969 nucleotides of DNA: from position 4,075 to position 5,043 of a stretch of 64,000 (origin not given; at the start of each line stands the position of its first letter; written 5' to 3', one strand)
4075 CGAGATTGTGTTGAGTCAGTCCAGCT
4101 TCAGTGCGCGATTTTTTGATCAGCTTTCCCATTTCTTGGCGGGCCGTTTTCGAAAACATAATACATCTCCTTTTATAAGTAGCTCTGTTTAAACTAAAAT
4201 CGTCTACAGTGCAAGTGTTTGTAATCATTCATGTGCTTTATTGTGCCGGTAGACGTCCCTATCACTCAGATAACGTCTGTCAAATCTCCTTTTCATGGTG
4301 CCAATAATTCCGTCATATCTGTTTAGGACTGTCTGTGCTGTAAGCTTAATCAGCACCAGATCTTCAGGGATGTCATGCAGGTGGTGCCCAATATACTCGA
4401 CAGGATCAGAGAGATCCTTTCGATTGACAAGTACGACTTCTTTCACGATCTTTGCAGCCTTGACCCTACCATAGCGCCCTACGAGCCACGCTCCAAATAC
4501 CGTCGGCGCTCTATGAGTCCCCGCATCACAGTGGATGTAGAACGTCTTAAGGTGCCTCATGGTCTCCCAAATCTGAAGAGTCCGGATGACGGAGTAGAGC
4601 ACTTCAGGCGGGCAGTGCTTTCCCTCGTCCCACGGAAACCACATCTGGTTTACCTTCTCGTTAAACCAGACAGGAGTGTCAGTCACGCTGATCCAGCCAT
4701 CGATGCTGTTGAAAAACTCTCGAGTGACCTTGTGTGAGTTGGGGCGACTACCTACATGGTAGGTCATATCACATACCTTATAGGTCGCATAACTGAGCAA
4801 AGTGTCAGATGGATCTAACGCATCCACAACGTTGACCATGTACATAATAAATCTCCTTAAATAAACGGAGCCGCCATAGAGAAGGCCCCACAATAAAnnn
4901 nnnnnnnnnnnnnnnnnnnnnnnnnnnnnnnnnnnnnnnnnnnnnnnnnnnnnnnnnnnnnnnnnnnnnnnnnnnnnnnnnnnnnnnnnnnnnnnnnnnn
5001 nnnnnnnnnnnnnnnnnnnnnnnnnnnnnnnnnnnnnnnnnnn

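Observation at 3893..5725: Regulator-phosphatase-protease trio: XRE HTH, HCX5R Tyr/dual-specificity phosphatase and papain-like C1 peptidase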

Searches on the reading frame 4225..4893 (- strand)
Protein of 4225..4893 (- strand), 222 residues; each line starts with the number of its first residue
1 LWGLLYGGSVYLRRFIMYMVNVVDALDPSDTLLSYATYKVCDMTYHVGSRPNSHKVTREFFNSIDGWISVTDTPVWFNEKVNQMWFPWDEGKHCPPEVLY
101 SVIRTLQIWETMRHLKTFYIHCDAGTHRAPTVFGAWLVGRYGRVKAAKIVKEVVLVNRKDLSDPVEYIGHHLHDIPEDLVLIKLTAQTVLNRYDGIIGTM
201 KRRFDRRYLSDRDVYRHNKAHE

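Call 3: search_protein_families(library=pfam, proteins=[window:4225-4893:-], max_evalue=0.1)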
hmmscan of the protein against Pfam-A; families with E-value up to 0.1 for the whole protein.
window:4225-4893:- (222 aa): 3 families
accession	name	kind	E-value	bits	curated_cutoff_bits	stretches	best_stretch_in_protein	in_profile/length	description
PF00782.25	DSPc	-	0.0012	19.1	33.5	1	77-142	34-100/133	Dual specificity phosphatase, catalytic domain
PF22784.1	PTP-SAK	-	0.045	14.2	27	1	80-142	54-113/153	Swiss Army Knife protein, DSP-PTPase phosphatase domain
PF22741.1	PTP-NADK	-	0.076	12.8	27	0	115-148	107-142/163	DSP-PTPase phosphatase fused to NAD+ Kinase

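Call 4: search_protein_families(library=phrogs, proteins=[window:4225-4893:-], max_evalue=0.01)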
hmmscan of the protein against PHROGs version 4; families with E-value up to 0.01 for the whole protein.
window:4225-4893:- (222 aa): 0 families

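Call 7: search_dna_similar(query=window:4225-4893:-, collection=phages, mode=protein, max_evalue=0.001)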
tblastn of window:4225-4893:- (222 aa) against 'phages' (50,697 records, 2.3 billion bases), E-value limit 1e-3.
No match.

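Call 11: find_homologous_proteins(query=window:4225-4893:-, max_evalue=0.001)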
Query window:4225-4893:- (222 aa): 11 proteins with E <= 0.001 among 95 candidates.
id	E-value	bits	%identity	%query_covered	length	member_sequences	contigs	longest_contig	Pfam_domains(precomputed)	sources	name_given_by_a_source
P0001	6.6e-141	486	100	93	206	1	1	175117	-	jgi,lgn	jgi:hypothetical protein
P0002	1.0e-99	351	73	90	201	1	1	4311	PF00782.26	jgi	jgi:hypothetical protein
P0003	2.8e-86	307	68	89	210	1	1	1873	-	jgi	jgi:hypothetical protein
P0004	5.2e-80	286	62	89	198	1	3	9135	-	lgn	-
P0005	6.3e-80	286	65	89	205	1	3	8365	PF00782.26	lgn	-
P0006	2.3e-45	173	43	90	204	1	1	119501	-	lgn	-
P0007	5.5e-42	162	47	73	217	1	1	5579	-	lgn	-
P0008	6.5e-32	129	40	84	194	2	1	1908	PF00782.26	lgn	-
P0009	4.2e-24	103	45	56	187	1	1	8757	-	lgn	-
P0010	7.0e-24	103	42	65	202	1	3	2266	-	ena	-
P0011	9.4e-22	96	38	66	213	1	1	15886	-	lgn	-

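Call 12: search_solved_structures(query=window:4225-4893:-, max_evalue=10, show_alignments=3)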
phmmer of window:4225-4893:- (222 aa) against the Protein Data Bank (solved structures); distinct sequences matched with E-value up to 10: 5.
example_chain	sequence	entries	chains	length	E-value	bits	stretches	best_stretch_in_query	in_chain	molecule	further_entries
7ncy_A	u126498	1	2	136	0.023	17.4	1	83-144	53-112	Dual specificity phosphatase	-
5z5b_A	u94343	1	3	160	0.16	14.6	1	97-142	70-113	Protein-tyrosine phosphatase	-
5z59_A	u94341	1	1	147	0.55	12.9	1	97-142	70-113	Protein-tyrosine phosphatase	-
5z5a_A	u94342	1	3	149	0.57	12.8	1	97-142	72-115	Protein-tyrosine phosphatase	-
3rgo_A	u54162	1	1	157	1.2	11.7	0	117-139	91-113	Protein-tyrosine phosphatase mitochondrial 1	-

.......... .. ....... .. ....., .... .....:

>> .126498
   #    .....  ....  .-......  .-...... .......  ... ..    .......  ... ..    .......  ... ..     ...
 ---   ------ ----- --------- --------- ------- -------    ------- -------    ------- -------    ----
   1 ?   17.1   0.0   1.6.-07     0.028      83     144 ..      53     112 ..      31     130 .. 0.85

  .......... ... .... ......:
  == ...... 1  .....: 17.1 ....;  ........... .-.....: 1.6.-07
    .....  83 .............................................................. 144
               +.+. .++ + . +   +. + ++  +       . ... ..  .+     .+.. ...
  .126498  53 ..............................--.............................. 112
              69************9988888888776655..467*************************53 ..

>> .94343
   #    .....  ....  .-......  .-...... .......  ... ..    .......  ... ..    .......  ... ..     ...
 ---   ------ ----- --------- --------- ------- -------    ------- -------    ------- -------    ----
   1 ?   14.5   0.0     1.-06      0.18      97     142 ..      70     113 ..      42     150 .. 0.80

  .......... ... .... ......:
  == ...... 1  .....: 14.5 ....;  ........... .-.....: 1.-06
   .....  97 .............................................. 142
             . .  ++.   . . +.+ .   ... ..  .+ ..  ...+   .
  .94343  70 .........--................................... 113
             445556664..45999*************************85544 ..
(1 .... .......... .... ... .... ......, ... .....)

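Call 16: find_encoding_contigs(protein=P0006, flank=6000, max_places=2)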
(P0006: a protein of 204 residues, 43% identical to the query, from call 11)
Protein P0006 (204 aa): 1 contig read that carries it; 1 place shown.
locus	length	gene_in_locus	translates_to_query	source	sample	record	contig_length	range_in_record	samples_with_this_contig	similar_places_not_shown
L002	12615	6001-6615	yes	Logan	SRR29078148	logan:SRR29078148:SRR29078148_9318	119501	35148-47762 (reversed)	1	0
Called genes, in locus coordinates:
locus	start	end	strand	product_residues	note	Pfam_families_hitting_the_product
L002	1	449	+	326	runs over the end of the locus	-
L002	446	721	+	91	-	-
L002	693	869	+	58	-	-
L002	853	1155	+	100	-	-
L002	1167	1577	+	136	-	-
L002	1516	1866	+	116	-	-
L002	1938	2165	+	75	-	-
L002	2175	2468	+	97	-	-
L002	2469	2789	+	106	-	-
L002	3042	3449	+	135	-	-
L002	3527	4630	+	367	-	PF03235:GmrSD_N (weak)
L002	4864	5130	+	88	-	-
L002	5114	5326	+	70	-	-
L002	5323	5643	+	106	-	-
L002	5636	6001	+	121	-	-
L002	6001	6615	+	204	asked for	-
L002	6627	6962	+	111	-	-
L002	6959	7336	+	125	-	-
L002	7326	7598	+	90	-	-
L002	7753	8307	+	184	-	PF10520:Lipid_desat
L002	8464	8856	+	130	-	-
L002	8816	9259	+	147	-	-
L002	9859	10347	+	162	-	PF11750:DUF3307 (weak)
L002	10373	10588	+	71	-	-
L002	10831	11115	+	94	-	PF12961:DUF3850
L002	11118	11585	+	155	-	-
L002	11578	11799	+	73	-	-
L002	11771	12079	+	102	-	PF25311:WDGH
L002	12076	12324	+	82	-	-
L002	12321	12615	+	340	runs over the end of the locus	-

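Call 17: find_encoding_contigs(protein=P0004, flank=6000, max_places=2)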
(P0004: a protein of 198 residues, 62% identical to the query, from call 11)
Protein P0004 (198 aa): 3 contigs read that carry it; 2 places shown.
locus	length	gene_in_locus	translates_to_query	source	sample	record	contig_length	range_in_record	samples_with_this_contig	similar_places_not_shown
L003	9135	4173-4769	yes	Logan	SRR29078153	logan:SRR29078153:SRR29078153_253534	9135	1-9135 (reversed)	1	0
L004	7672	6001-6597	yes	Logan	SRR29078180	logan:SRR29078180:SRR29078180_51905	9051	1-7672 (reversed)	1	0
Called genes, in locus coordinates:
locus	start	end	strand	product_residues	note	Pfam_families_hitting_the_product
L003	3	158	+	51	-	?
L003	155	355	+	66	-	-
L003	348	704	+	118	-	PF06689:zf-C4_ClpX (faint)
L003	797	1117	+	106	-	-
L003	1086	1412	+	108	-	-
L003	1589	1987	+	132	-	-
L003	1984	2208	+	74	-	-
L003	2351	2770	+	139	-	-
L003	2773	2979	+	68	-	-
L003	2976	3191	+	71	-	-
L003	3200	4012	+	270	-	PF00112:Peptidase_C1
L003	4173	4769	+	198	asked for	-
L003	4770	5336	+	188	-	-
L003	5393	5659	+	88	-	PF13560:HTH_31 (weak), PF01381:HTH_3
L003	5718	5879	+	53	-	-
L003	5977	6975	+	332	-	-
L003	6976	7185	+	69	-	-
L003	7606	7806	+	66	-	-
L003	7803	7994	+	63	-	-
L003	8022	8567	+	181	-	-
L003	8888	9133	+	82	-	?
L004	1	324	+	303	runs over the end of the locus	-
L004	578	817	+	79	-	-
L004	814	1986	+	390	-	PF00709:Adenylsucc_synt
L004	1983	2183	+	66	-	-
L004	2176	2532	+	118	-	PF06689:zf-C4_ClpX (faint)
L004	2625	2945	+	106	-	-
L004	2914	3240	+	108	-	-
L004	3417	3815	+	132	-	-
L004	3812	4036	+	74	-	-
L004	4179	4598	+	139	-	-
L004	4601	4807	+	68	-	-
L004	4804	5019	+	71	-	-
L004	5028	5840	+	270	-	PF00112:Peptidase_C1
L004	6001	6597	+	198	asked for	-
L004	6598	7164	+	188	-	-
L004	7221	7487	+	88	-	PF13560:HTH_31 (weak), PF01381:HTH_3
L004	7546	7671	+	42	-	?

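Call 18: find_encoding_contigs(protein=P0011, flank=6000, max_places=2)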
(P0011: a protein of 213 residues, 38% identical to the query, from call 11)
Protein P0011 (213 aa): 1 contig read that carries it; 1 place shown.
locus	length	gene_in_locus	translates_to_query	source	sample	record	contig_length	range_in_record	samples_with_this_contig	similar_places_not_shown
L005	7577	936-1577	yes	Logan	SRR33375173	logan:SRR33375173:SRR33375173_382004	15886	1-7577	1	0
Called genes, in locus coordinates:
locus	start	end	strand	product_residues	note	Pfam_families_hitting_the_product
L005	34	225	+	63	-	-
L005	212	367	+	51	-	-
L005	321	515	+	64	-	-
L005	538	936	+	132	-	-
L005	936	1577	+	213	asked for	-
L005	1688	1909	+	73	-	-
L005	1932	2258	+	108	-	PF20137:BubE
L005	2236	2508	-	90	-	-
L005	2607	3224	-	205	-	-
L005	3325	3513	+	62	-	-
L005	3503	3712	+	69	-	-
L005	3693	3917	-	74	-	-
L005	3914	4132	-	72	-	-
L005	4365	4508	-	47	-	-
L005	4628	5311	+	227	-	-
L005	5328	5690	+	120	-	-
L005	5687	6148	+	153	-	-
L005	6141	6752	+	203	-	PF04989:RMNT_CmcI (faint), PF13578:Methyltransf_24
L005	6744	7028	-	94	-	-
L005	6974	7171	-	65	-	-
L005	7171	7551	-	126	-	-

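Call 19: find_encoding_contigs(protein=P0009, flank=6000, max_places=2)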
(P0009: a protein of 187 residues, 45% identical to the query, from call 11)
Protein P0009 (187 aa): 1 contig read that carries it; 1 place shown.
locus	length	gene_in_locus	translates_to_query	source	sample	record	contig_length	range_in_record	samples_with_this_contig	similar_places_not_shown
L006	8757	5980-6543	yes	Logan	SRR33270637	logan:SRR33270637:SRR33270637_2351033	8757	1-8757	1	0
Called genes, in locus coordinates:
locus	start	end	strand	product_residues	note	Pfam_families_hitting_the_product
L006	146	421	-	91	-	-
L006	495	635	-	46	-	-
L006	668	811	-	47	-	-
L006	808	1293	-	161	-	-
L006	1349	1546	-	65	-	-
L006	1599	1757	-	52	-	-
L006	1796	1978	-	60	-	-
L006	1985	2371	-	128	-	-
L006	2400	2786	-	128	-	-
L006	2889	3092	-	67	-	-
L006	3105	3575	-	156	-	-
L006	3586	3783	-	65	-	-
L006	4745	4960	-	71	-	-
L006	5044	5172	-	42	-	-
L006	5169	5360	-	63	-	-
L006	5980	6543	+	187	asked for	-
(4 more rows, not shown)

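Call 20: find_encoding_contigs(protein=P0007, flank=6000, max_places=2)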
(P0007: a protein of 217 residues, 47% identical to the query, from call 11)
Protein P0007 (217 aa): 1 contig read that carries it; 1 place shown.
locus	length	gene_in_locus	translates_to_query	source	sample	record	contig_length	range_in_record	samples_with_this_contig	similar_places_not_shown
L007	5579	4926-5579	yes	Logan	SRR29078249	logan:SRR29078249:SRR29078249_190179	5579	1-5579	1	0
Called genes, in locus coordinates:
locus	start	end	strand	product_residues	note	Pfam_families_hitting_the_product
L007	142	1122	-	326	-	PF10127:RlaP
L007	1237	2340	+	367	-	-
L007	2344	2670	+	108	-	-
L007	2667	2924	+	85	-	-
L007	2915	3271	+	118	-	-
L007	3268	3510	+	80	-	-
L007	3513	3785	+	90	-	-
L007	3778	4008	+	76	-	-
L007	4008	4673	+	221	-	-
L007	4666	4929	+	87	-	-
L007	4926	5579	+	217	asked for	?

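Call 28: predict_structure(alignment_id=A1)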
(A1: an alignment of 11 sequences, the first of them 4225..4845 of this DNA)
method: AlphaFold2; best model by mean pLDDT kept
length: 206 residues; sequences in the alignment: 11
mean_pLDDT: 87.8   pTM: 0.82
mean pLDDT of the five models: 87.8, 87.6, 86.0, 85.8, 85.6
residues with pLDDT >= 90: 146; 70-90: 29; 50-70: 21; < 50: 10
segments of 3 or more residues with pLDDT < 50: 196-203
pLDDT, mean of each block of 10 residues (from residue 1): 88 94 97 94 97 92 93 88 94 93 95 97 96 97 94 95 90 69 68 51 43
secondary structure, 60 per line:
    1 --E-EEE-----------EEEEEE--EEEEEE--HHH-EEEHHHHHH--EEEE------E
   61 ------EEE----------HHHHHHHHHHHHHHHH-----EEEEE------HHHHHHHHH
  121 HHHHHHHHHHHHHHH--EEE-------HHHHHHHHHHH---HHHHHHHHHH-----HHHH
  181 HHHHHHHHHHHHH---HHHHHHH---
elements in order: E5-7 E19-24 E27-32 E39-41 H42-47 E50-53 E67-69 H80-95 E101-105 H112-135 E138-140 H148-158 H162-171 H177-193 H197-203

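Call 41: search_protein_representatives(alignment_id=A1)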
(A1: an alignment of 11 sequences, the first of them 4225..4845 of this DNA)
Query: 11 sequences, 200 profile positions. Proteins with E-value up to 0.001 (for the whole library): 213; up to 1e-10: 89; up to 1e-30: 49. The best 150 are listed.
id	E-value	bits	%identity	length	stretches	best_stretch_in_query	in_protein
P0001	1.5e-91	321.8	-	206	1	1-199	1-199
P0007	5.3e-80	284.1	-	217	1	1-198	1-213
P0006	6.9e-79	280.4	-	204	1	1-199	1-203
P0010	3.8e-72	258.5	-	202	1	1-194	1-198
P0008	6.4e-69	247.9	-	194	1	8-196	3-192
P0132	2.2e-57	210.3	-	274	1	15-196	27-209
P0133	1.1e-56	208.0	-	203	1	5-185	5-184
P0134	2.8e-49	183.8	-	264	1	12-187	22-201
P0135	4.3e-49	183.2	-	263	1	17-183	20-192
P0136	6.9e-49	182.5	-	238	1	17-197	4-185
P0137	1.0e-48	182.0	-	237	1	12-191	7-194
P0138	2.6e-48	180.6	-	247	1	11-175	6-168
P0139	8.7e-47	175.7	-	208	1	4-177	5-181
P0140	9.2e-47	175.6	-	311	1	12-183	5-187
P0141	6.0e-46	172.9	-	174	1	11-160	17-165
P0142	1.0e-45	172.1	-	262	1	13-170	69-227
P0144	1.6e-45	171.5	-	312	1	12-186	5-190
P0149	1.4e-42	162.0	-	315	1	11-192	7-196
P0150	1.3e-41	158.7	-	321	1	12-183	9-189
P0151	1.1e-40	155.7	-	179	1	18-179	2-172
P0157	4.6e-39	150.5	-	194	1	15-176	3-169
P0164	2.3e-35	138.3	-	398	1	11-188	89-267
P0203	3.2e-13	66.1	-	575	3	70-123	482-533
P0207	9.0e-13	64.6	-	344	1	24-184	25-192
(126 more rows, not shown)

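Call 42: search_protein_families(library=pfam, proteins=[P0132, P0134, P0140, P0144, P0149, P0150, P0164, P0142, P0203, P0207], max_evalue=0.01)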
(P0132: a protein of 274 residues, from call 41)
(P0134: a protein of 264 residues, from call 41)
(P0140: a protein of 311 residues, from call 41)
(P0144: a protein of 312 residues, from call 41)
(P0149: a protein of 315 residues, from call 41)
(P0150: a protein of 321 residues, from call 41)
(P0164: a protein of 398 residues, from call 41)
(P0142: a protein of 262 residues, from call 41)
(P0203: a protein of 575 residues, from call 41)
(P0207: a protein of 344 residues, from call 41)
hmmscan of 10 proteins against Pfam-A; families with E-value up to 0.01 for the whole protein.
P0132 (274 aa): 1 family
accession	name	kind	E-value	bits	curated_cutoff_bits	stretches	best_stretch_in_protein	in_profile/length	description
PF22784.1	PTP-SAK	-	0.0092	16.5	27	0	76-137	54-113/153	Swiss Army Knife protein, DSP-PTPase phosphatase domain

P0134 (264 aa): 3 families
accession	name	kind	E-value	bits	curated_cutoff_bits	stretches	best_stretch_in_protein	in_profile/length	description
PF22784.1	PTP-SAK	-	3.5e-06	27.6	27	1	67-139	47-117/153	Swiss Army Knife protein, DSP-PTPase phosphatase domain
PF00782.25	DSPc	-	0.00034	20.8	33.5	1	62-141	23-105/133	Dual specificity phosphatase, catalytic domain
PF00102.32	Y_phosphatase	-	0.0064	16.6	20.9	1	73-148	133-208/234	Protein-tyrosine phosphatase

P0140 (311 aa): 0 families

P0144 (312 aa): 0 families

P0149 (315 aa): 1 family
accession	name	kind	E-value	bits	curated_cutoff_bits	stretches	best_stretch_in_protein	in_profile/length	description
PF00782.25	DSPc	-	4.4e-05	23.8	33.5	1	97-160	74-127/133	Dual specificity phosphatase, catalytic domain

P0150 (321 aa): 0 families

P0164 (398 aa): 4 families
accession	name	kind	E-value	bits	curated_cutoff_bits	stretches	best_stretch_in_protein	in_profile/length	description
PF00102.32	Y_phosphatase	-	0.00041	20.5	20.9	1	143-220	135-211/234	Protein-tyrosine phosphatase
PF22784.1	PTP-SAK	-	0.00054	20.5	27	1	155-201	67-111/153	Swiss Army Knife protein, DSP-PTPase phosphatase domain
PF00782.25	DSPc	-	0.00061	20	33.5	1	164-234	58-127/133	Dual specificity phosphatase, catalytic domain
PF22785.1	Tc-R-P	-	0.0041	18.1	27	0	153-200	57-103/106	Polymorphic toxin system, DSP-PTPase phosphatase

P0142 (262 aa): 0 families

P0203 (575 aa): 9 families
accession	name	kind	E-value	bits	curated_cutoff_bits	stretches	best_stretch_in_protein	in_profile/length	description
PF22784.1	PTP-SAK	-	1.6e-70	236.5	27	3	419-542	2-120/153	Swiss Army Knife protein, DSP-PTPase phosphatase domain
PF22785.1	Tc-R-P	-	3.6e-60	201.5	27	3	85-183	11-105/106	Polymorphic toxin system, DSP-PTPase phosphatase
PF00782.25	DSPc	-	1.1e-46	158.4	33.5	3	95-185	16-101/133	Dual specificity phosphatase, catalytic domain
PF22741.1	PTP-NADK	-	1.1e-42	145.7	27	3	94-194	45-146/163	DSP-PTPase phosphatase fused to NAD+ Kinase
PF14566.11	PTPlike_phytase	-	8.1e-30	104.4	27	3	462-530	87-154/158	Inositol hexakisphosphate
PF00102.32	Y_phosphatase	-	4.9e-19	69.3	20.9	3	133-182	143-194/234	Protein-tyrosine phosphatase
PF03162.18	Y_phosphatase2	-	1.8e-14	54.1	27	1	257-351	18-111/165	Tyrosine phosphatase family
PF13350.11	Y_phosphatase3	-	1.3e-11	45.4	22.2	1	493-530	116-149/240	Tyrosine phosphatase family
PF05706.17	CDKN3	-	1.3e-11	44.9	20.7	1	456-532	81-156/168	Cyclin-dependent kinase inhibitor 3 (CDKN3)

P0207 (344 aa): 1 family
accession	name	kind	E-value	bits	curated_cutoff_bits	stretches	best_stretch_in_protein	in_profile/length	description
PF00782.25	DSPc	-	6.4e-09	36.2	33.5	1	43-139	14-110/133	Dual specificity phosphatase, catalytic domain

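Call 45: find_related_loci(query=A3, collection=viral_contigs, flank=5000)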
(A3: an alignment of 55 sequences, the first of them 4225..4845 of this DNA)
Query A3 (206 aa) in viral_contigs; peptide patterns used: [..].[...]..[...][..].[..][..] (x = any residue, [..] = any of these).
35 stretches matched a pattern; 2 encode a relative of the query (tblastn E <= 1e-3); 2 distinct loci.
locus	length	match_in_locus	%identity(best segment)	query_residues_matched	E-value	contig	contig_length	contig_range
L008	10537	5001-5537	35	20-194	3e-24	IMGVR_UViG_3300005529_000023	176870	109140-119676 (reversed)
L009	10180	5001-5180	40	69-121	1e-11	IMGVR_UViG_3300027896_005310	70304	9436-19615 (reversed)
